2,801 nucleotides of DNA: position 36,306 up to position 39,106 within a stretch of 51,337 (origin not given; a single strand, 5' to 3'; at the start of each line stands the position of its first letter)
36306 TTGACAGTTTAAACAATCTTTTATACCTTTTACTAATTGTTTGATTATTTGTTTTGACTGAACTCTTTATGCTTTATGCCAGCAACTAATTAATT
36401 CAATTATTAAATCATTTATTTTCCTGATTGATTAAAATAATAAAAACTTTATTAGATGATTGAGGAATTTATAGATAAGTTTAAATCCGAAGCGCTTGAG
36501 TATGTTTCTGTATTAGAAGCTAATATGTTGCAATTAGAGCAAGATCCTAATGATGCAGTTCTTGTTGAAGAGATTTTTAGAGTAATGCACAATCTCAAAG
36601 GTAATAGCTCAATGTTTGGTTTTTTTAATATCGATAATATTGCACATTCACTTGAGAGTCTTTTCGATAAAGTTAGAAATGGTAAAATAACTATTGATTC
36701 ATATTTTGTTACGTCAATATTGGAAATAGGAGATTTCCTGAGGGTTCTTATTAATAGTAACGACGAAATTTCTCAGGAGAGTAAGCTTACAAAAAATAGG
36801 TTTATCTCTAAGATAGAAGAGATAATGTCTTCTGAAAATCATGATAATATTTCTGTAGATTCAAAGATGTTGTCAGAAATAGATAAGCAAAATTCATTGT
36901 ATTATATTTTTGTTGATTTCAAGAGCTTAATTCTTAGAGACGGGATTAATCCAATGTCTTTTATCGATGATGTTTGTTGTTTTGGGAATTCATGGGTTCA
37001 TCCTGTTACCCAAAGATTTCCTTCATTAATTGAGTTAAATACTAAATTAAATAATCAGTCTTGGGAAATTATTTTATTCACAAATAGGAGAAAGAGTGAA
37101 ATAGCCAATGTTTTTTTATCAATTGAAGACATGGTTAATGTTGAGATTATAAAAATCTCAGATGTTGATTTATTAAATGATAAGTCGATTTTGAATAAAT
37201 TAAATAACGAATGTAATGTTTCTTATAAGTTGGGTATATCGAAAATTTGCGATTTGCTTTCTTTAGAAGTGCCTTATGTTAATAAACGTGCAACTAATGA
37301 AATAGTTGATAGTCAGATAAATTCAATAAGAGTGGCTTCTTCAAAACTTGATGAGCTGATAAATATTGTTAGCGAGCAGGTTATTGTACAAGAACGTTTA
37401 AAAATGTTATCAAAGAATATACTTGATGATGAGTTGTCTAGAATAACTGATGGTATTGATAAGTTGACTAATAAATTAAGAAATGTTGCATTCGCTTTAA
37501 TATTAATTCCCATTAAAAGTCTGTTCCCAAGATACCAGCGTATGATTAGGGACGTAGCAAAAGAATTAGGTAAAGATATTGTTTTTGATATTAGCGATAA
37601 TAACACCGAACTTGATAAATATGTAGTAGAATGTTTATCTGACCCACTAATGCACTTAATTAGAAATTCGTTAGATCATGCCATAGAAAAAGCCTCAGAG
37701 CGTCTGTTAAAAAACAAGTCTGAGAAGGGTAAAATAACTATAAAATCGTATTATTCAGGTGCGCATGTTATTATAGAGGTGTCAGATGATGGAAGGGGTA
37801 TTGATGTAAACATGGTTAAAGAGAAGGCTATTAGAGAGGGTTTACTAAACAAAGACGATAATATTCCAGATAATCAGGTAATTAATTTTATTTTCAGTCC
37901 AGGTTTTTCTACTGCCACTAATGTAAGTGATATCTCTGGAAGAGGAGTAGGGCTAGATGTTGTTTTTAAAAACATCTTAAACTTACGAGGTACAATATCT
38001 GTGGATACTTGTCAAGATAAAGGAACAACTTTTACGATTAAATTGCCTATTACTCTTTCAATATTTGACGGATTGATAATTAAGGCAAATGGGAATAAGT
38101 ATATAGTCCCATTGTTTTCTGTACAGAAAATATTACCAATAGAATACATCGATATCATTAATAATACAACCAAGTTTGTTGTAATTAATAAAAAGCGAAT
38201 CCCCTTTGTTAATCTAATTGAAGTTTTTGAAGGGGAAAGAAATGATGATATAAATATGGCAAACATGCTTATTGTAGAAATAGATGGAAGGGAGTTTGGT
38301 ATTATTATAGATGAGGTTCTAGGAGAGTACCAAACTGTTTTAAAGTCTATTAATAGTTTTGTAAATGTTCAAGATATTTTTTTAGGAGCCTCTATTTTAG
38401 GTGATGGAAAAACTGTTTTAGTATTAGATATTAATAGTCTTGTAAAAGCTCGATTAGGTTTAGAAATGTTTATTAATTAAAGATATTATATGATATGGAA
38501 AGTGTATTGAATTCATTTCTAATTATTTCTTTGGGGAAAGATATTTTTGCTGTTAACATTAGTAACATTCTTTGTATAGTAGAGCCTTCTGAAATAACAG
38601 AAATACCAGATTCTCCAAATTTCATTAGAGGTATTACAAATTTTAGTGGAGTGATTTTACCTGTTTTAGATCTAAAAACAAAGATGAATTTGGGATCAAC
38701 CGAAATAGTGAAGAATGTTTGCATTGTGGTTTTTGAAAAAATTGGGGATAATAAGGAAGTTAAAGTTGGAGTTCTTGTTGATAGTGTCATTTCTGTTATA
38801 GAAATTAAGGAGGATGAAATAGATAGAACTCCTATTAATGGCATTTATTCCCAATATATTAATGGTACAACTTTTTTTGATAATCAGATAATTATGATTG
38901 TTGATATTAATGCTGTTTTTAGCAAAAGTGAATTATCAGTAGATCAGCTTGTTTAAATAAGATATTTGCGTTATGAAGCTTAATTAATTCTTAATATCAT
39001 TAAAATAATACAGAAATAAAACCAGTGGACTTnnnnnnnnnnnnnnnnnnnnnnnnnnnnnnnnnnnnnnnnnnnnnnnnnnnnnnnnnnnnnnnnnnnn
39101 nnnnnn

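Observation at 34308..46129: Complete Che-like chemosensory operon in a Bacteroidota-type context, with no CheY and non-motility-looking neighbours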

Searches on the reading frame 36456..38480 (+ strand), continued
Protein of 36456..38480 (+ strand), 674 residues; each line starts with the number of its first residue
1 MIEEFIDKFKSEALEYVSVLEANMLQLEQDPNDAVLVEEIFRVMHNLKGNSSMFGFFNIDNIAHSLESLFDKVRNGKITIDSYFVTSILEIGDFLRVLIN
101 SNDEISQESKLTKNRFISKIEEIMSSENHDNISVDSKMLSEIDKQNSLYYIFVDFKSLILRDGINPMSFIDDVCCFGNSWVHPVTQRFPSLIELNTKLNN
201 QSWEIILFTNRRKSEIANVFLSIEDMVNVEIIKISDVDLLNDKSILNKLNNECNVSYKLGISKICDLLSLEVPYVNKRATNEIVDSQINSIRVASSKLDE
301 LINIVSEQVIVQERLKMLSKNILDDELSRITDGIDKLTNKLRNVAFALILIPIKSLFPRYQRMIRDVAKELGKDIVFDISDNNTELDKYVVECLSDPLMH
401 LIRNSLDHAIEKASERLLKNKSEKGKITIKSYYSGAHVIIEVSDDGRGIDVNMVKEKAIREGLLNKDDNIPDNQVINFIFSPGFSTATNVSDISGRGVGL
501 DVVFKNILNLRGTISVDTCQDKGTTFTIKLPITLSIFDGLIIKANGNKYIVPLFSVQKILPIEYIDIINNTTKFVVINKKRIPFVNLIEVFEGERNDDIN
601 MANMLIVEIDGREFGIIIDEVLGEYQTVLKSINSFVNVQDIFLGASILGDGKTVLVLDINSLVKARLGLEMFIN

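Call 58: find_homologous_proteins(query=L001:9621-10004:+, max_evalue=1e-10)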
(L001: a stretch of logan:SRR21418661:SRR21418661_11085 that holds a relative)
Query L001:9621-10004:+ (127 aa): 1389 proteins with E <= 1e-10 among 1412 candidates; the best 120 are listed.
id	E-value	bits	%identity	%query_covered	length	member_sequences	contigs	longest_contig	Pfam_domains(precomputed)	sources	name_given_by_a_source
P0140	5.7e-72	257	98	100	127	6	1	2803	PF00072.31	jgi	jgi:two-component system chemotaxis response regulator CheY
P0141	2.9e-71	255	96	99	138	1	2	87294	PF00072.31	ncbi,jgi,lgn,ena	-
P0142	3.9e-49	184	69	95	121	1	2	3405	PF00072.31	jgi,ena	-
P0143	3.1e-48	181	69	95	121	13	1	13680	PF00072.31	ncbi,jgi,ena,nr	ncbi:MAG: response regulator [Marinilabiliaceae bacterium]|nr:response regulator [Marinilabiliaceae 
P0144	7.5e-48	179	68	95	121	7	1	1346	PF00072.31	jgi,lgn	jgi:two-component system chemotaxis response regulator CheY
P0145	8.7e-48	179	66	95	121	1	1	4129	PF00072.31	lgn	-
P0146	1.1e-47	179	67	95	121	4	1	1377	PF00072.31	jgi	jgi:two-component system chemotaxis response regulator CheY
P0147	1.7e-47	178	67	95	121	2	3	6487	PF00072.31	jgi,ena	-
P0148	2.1e-47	178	67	95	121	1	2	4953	PF00072.31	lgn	-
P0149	2.3e-47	178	69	95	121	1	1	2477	PF00072.31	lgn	-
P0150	2.7e-47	178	68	95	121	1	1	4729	PF00072.31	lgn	-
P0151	2.9e-47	178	66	95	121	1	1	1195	PF00072.31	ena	-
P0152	3.2e-47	177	66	95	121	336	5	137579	PF00072.31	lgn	-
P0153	4.0e-47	177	66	95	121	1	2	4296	PF00072.31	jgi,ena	-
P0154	4.1e-47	177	65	95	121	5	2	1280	PF00072.31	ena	-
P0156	1.1e-46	176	68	95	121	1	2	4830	PF00072.31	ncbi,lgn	-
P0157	1.1e-46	176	67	95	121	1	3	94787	PF00072.31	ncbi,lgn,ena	-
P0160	2.0e-46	175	65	95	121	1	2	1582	PF00072.31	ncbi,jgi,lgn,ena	jgi:two-component system, chemotaxis family, chemotaxis protein CheY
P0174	7.7e-46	173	66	95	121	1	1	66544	PF00072.31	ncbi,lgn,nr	ncbi:MAG: response regulator [Bacteroidetes bacterium]|nr:response regulator [Bacteroidota bacterium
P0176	8.3e-46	173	66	95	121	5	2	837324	PF00072.31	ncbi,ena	-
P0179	1.1e-45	172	64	95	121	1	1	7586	PF00072.31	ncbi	-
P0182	1.3e-45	172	64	95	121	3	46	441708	PF00072.31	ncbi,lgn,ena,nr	ncbi:MAG: response regulator [Bacteroidales bacterium]|nr:response regulator [Bacteroidales bacteriu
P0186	2.0e-45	172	65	95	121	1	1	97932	PF00072.31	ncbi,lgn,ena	-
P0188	2.0e-45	172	64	95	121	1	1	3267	PF00072.31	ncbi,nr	ncbi:MAG: response regulator [Bacteroidales bacterium]|nr:response regulator [Bacteroidales bacteriu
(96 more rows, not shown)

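Call 79: list_cluster_members(proteins=[P0143, P0156, P0157, P0160, P0174, P0176, P0179, P0182, P0186, P0188])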
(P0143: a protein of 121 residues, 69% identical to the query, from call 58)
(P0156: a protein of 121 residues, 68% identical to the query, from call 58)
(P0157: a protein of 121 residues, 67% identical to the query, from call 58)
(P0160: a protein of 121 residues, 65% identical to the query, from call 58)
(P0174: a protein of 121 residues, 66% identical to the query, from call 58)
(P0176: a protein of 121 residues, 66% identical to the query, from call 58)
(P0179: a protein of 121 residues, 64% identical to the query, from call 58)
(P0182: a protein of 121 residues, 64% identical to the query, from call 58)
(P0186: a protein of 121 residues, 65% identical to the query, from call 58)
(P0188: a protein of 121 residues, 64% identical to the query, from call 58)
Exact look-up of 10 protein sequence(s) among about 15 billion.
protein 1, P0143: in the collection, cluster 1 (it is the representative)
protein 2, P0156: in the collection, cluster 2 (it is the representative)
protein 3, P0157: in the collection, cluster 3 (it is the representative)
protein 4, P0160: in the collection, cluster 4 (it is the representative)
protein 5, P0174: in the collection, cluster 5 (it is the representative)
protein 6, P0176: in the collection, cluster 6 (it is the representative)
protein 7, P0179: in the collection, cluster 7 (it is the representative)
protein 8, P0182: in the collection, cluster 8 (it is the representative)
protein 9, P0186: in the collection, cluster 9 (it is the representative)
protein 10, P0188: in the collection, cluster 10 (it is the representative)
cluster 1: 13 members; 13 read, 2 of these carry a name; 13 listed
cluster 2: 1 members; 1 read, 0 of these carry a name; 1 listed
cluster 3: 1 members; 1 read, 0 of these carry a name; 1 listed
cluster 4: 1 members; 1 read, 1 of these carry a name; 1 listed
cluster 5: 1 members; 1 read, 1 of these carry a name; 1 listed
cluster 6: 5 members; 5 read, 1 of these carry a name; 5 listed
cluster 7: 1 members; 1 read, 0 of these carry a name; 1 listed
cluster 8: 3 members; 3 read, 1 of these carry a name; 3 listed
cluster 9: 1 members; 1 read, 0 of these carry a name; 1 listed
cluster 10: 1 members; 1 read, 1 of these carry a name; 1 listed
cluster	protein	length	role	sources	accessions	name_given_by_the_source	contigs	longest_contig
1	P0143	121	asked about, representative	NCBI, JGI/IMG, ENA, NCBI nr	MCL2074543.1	MAG: response regulator [Marinilabiliaceae bacterium] | response regulator [Marinilabiliaceae bacterium]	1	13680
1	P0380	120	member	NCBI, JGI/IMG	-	two-component system chemotaxis response regulator CheY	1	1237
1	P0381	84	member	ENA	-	-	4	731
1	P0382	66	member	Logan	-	-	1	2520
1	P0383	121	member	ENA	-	-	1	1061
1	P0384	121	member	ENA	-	-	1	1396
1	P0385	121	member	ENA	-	-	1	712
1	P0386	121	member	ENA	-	-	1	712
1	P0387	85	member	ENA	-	-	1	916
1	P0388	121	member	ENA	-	-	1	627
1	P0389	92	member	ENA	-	-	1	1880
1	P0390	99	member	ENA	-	-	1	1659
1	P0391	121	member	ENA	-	-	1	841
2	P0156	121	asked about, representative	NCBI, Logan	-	-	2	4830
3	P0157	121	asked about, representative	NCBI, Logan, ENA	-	-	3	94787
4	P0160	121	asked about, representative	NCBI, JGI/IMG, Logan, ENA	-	two-component system, chemotaxis family, chemotaxis protein CheY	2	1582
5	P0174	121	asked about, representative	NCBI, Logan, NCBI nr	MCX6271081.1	MAG: response regulator [Bacteroidetes bacterium] | response regulator [Bacteroidota bacterium]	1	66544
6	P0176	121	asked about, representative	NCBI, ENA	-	-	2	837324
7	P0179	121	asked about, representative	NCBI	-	-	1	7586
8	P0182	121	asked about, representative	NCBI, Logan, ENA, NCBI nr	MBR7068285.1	MAG: response regulator [Bacteroidales bacterium] | response regulator [Bacteroidales bacterium]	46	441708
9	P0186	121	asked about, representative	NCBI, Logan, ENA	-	-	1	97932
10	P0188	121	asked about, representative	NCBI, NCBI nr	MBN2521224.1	MAG: response regulator [Bacteroidales bacterium] | response regulator [Bacteroidales bacterium]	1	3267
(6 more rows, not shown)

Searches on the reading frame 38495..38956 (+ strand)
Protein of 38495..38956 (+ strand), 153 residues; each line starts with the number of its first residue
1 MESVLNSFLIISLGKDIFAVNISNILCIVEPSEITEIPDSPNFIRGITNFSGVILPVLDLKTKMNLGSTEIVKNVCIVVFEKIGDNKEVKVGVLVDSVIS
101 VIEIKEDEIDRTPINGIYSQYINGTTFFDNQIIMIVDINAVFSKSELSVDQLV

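Call 4: search_protein_families(library=pfam, proteins=[window:38495-38956:+], max_evalue=0.01)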
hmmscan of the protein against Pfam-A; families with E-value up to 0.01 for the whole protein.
window:38495-38956:+ (153 aa): 1 family
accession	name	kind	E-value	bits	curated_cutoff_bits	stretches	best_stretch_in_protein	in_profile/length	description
PF01584.24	CheW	-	7.7e-28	97.3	23.5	1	8-145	2-137/138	CheW-like domain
